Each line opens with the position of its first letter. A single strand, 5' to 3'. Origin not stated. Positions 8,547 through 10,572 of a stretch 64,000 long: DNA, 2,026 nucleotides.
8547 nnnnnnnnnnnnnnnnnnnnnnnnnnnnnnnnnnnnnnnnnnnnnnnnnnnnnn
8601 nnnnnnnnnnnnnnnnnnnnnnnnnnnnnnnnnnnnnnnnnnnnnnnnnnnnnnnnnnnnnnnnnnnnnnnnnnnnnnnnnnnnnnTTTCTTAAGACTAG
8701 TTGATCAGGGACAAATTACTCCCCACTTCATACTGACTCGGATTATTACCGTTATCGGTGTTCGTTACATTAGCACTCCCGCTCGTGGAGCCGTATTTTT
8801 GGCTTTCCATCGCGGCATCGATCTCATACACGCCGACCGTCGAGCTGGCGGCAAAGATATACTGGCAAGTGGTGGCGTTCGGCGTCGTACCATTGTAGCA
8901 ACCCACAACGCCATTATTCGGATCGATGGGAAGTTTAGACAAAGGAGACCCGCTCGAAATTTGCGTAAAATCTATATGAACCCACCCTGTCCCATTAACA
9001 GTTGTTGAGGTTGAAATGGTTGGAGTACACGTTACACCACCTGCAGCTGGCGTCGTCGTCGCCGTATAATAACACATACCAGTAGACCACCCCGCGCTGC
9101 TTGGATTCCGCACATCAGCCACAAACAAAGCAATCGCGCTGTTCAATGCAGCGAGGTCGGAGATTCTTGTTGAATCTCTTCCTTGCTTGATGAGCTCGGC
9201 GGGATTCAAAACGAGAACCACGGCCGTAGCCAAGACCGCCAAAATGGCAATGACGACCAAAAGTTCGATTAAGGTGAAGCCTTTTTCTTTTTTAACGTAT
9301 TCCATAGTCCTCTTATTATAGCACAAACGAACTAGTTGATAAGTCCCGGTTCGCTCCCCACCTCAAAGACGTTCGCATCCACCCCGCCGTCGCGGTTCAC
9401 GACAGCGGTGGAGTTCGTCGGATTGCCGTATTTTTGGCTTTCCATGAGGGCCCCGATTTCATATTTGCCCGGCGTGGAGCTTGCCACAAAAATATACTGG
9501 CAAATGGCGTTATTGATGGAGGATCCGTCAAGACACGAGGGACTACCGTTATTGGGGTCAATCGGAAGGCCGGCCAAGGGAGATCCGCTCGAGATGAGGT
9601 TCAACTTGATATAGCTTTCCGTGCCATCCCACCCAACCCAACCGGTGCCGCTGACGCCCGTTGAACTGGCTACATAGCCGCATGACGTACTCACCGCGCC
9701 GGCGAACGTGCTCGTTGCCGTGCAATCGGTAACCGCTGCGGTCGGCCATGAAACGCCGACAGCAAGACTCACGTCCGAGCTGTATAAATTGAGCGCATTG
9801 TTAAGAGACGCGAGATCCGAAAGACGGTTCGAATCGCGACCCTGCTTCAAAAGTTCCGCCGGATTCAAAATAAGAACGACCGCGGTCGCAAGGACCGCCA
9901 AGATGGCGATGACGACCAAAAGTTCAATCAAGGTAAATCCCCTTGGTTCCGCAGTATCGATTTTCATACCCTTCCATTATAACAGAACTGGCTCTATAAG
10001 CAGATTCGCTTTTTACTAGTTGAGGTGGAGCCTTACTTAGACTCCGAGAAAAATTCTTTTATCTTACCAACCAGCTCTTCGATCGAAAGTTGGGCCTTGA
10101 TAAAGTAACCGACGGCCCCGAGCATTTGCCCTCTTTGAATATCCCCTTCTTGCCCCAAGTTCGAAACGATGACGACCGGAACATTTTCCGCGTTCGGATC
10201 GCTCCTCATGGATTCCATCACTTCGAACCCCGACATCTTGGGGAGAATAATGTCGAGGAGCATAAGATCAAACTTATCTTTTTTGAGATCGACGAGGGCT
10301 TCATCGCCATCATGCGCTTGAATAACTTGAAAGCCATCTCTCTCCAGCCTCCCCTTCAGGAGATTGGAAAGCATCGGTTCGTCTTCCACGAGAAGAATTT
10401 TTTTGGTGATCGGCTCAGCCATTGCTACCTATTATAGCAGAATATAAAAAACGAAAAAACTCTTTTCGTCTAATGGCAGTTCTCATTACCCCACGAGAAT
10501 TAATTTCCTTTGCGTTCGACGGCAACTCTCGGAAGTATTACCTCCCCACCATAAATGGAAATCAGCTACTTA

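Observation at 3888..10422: Type IV pilus locus with three tandem pilin paralogs sharing an identical 5' ~180 bp, plus a pilin fused to a LamG lectin-like domain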

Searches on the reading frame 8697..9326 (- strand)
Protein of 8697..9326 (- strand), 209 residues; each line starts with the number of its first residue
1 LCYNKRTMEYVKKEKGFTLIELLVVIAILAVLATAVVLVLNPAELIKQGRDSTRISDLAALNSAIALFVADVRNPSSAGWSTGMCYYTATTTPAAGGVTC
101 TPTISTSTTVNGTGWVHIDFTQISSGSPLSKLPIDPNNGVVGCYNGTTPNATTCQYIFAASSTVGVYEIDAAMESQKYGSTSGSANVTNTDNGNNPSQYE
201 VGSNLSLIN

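Call 5: search_protein_families(library=pfam, proteins=[window:8697-9326:-], max_evalue=0.01)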
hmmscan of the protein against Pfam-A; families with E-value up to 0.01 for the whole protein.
window:8697-9326:- (209 aa): 1 family
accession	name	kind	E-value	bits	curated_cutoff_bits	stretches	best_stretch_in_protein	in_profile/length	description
PF07963.17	N_methyl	-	4.8e-10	39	21.2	1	12-36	2-26/27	Prokaryotic N-terminal methylation motif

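Call 42: find_encoding_contigs(protein=window:8697-9305:-, flank=3000, max_places=10)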
Protein window:8697-9305:- (202 aa): 4 contigs read that carry it; 3 places shown.
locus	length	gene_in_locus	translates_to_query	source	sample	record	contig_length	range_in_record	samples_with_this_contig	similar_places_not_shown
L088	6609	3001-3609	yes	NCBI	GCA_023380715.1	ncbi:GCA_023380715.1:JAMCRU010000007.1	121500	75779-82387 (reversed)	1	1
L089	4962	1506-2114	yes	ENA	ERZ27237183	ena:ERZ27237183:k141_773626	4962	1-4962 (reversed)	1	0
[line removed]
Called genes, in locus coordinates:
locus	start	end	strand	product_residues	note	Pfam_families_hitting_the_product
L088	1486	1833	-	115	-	-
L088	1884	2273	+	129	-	PF00072:Response_reg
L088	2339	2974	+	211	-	PF07963:N_methyl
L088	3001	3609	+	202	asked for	PF07963:N_methyl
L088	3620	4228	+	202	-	PF07963:N_methyl (weak)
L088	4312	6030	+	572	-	PF05157:MshEN, PF00437:T2SSE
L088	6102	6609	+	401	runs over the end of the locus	PF28597:T2SSF_N, PF00482:T2SSF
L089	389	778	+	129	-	PF00072:Response_reg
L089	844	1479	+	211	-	PF07963:N_methyl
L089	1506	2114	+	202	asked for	PF07963:N_methyl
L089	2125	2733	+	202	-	PF07963:N_methyl (weak)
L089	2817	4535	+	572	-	PF05157:MshEN, PF00437:T2SSE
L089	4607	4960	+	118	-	?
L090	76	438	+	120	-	-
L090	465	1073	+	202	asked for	PF07963:N_methyl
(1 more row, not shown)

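Call 74: list_cluster_members(proteins=[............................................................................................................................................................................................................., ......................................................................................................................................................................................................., window:8700-9305:-, window:9335-9967:-, window:3891-4997:-])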
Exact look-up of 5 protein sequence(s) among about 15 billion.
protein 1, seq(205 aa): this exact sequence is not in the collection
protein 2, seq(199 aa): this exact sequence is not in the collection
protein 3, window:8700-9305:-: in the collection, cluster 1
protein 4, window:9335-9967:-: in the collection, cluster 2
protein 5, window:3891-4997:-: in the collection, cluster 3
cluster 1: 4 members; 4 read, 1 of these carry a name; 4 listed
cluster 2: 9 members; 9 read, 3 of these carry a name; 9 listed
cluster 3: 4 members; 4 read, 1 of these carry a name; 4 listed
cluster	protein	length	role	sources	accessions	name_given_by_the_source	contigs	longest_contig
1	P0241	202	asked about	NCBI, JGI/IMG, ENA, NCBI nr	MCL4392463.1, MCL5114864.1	type II secretion system protein [Patescibacteria group bacterium] | prepilin-type N-terminal cleavage/methylation domain-containing protein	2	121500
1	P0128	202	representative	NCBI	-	-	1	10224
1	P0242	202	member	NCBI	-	-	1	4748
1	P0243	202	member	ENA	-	-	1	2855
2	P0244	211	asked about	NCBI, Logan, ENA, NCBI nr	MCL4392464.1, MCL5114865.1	type II secretion system GspH family protein [Patescibacteria group bacterium]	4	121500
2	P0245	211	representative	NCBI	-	-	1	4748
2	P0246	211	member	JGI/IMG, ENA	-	prepilin-type N-terminal cleavage/methylation domain-containing protein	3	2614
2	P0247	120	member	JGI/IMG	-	hypothetical protein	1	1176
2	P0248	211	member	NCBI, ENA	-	-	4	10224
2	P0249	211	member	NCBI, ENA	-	-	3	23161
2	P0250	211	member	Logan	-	-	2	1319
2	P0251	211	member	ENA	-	-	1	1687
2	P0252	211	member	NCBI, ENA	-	-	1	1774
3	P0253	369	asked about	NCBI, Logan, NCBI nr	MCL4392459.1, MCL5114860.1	prepilin-type N-terminal cleavage/methylation domain-containing protein [Patescibacteria ...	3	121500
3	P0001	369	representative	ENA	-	-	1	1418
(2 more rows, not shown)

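Call 77: search_protein_families(library=ncbifam, proteins=[window:8700-9305:-], max_evalue=0.001)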
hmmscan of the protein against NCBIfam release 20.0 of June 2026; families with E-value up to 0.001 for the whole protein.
window:8700-9305:- (202 aa): 9 families
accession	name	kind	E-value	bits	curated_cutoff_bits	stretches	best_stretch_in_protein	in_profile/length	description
TIGR02532.1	IV_pilin_GFxxxE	domain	1.2e-08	34.4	16.3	1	8-29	2-23/24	prepilin-type N-terminal cleavage/methylation domain-containing protein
TIGR01708.2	typeII_sec_gspH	equivalog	9.3e-07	29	80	1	7-34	1-28/169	type II secretion system minor pseudopilin GspH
TIGR01710.1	typeII_sec_gspG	equivalog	1.7e-05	24.8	88.85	1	8-65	1-56/134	type II secretion system major pseudopilin GspG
TIGR01711.1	gspJ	equivalog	3.1e-05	23.9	64.85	1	8-66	1-58/192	type II secretion system minor pseudopilin GspJ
NF007862.0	PRK10574.1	equivalog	5.4e-05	23.3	138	1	5-28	2-25/145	prepilin peptidase-dependent pilin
NF041013.1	T4P_ComGE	equivalog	0.00012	22.1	49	1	5-30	1-26/83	competence type IV pilus minor pilin ComGE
NF040999.1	pilin_ComGC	equivalog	0.00039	20.5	75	1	7-29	1-23/84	competence type IV pilus major pilin ComGC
NF041775.1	typeIV_PilA_Myxo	equivalog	0.00072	19.6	400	1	6-59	9-60/214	type IV pilin protein PilA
NF007800.0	PRK10506.1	equivalog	0.00081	19.3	158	0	4-27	5-28/163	prepilin peptidase-dependent protein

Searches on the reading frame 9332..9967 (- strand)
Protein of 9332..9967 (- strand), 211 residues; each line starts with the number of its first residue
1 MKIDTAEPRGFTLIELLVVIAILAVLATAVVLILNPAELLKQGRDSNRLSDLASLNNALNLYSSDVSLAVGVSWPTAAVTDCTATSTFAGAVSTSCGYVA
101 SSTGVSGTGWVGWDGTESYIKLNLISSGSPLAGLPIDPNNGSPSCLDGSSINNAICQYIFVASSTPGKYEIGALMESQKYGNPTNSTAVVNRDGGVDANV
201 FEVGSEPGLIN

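Call 5: search_protein_families(library=pfam, proteins=[window:9332-9967:-], max_evalue=0.01)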
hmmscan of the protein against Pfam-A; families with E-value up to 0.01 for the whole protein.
window:9332-9967:- (211 aa): 1 family
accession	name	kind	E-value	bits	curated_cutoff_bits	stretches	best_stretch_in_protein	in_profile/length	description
PF07963.17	N_methyl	-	9.9e-09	34.9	21.2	1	9-30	5-26/27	Prokaryotic N-terminal methylation motif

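Call 77: search_protein_families(library=ncbifam, proteins=[window:9335-9967:-], max_evalue=0.001)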
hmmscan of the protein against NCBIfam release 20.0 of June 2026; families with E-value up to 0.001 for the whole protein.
window:9335-9967:- (211 aa): 5 families
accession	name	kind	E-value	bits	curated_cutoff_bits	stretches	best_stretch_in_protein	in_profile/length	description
TIGR02532.1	IV_pilin_GFxxxE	domain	2.5e-09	36.6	16.3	1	9-30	2-23/24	prepilin-type N-terminal cleavage/methylation domain-containing protein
TIGR01708.2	typeII_sec_gspH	equivalog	9.3e-07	29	80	1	9-35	2-28/169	type II secretion system minor pseudopilin GspH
TIGR01710.1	typeII_sec_gspG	equivalog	2.5e-06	27.5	88.85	1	9-66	1-56/134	type II secretion system major pseudopilin GspG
TIGR01711.1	gspJ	equivalog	3.4e-05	23.7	64.85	1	9-70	1-61/192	type II secretion system minor pseudopilin GspJ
NF007862.0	PRK10574.1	equivalog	0.00043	20.4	138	1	8-29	4-25/145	prepilin peptidase-dependent pilin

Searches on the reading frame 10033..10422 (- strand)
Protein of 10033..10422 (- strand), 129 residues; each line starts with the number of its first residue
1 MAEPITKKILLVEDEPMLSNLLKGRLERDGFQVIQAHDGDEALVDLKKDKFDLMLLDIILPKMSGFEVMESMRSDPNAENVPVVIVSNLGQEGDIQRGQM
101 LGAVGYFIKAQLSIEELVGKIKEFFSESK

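Call 5: search_protein_families(library=pfam, proteins=[window:10033-10422:-], max_evalue=0.01)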
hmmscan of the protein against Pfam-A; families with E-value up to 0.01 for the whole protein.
window:10033-10422:- (129 aa): 1 family
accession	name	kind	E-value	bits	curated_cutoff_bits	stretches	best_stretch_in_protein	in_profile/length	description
PF00072.30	Response_reg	-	6.7e-23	81.4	30.2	1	9-121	1-110/111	Response regulator receiver domain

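Call 77: search_protein_families(library=ncbifam, proteins=[window:10036-10422:-], max_evalue=0.001)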
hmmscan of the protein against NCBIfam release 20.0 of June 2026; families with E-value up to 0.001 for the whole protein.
window:10036-10422:- (129 aa): 95 families (the best 25 are shown)
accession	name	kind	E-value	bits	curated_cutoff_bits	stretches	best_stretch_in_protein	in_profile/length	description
TIGR02154.1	PhoB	equivalog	2.3e-24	86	296.2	1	6-123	2-118/226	phosphate regulon transcriptional regulator PhoB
NF007135.0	PRK09581.1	equivalog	4.6e-23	81.8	474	1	6-110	2-106/457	PleD family two-component system response regulator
NF053854.1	RespRegPhoBBctds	equivalog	1.6e-22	80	270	1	9-124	1-114/225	two-component system response regulator PhoB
NF045944.1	ResRegRpaBCyano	equivalog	9.8e-21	74.2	330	1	10-123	1-110/229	response regulator transcription factor RpaB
NF033120.0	vanR_FM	exception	1.5e-20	73.9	460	1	8-121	5-114/231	vancomycin resistance response regulator transcription factor, VanR-F/VanR-M family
NF008199.0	PRK10955.1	equivalog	8.8e-20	71.6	341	1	7-126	2-116/232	envelope stress response regulator transcription factor CpxR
NF040534.1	resp_reg_YycF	equivalog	2.9e-19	69.2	340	1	7-123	1-113/231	response regulator YycF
NF007969.0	PRK10693.1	equivalog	8.9e-19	67.7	329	1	5-116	6-115/337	two-component system response regulator RssB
NF051850.1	RespRegRprY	equivalog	2.8e-18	66.2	370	1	8-123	6-118/234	response regulator transcription factor RprY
NF007546.0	PRK10161.1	equivalog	3e-18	66.2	471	1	6-123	2-118/229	phosphate response regulator transcription factor PhoB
NF041733.1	resp_reg_CseB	equivalog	3.3e-18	65.9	350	1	8-122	2-112/228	two-component system response regulator CseB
NF040689.1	MtrAB_MtrA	equivalog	3.1e-17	62.6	300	1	9-123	1-111/219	MtrAB system response regulator MtrA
NF008296.0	PRK11083.1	equivalog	5.5e-17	61.9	273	1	7-123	4-116/228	two-component system response regulator CreB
NF033117.2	vanR_ACDEGLN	exception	7.6e-17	61.6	350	1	9-122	1-110/226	VanR-ABDEGLN family response regulator transcription factor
TIGR01387.1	cztR_silR_copR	subfamily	7.8e-17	61.6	279.2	1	9-125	1-114/218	heavy metal response regulator transcription factor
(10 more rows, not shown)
